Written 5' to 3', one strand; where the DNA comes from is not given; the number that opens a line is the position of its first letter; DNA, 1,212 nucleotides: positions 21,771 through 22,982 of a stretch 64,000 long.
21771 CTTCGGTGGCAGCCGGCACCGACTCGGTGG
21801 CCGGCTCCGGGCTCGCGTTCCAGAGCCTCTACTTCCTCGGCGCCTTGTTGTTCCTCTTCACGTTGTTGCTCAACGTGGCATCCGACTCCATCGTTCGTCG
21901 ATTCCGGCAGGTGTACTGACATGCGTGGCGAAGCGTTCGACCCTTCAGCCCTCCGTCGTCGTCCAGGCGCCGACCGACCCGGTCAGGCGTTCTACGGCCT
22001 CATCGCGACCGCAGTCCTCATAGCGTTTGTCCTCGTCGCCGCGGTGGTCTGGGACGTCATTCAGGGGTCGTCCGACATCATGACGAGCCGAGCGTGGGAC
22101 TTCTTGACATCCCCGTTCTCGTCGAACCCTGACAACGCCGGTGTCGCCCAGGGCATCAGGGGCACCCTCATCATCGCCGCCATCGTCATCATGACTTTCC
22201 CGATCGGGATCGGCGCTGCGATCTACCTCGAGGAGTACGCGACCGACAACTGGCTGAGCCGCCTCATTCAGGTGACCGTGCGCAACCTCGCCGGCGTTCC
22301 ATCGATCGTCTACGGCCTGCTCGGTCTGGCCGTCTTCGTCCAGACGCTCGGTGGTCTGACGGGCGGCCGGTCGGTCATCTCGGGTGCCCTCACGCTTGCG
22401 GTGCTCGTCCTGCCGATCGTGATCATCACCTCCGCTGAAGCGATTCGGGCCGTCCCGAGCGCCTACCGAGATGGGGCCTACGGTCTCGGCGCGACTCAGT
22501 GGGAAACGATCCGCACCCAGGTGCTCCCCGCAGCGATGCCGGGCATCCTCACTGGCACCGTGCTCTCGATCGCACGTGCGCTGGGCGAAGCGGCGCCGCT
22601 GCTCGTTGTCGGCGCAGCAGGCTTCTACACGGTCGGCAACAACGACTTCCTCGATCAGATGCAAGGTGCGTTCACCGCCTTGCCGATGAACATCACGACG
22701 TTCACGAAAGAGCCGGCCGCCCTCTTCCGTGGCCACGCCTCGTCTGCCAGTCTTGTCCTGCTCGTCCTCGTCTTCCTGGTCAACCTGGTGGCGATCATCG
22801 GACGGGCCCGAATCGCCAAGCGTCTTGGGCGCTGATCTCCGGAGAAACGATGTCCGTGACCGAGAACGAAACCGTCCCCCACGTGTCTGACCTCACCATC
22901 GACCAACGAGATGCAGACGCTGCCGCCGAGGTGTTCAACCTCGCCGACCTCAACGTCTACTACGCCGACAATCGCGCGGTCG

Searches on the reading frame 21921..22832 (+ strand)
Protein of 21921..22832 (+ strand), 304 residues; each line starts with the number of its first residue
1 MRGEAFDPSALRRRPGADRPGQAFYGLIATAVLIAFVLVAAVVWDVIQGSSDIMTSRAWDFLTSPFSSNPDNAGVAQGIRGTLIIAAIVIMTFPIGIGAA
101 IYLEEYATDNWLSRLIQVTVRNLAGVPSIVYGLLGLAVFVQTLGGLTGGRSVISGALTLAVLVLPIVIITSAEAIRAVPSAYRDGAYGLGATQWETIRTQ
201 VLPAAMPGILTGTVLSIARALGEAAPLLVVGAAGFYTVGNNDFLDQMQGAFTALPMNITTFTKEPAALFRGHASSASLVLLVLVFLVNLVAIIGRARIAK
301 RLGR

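Call 3: search_protein_families(library=pfam, proteins=[window:21921-22832:+], max_evalue=0.01)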
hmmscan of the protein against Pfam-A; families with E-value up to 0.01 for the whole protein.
window:21921-22832:+ (304 aa): 1 family
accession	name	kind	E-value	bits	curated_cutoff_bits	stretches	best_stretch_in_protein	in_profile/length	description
PF00528.27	BPD_transp_1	-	1.1e-18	68.1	26.4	1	94-302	3-182/184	Binding-protein-dependent transport system inner membrane component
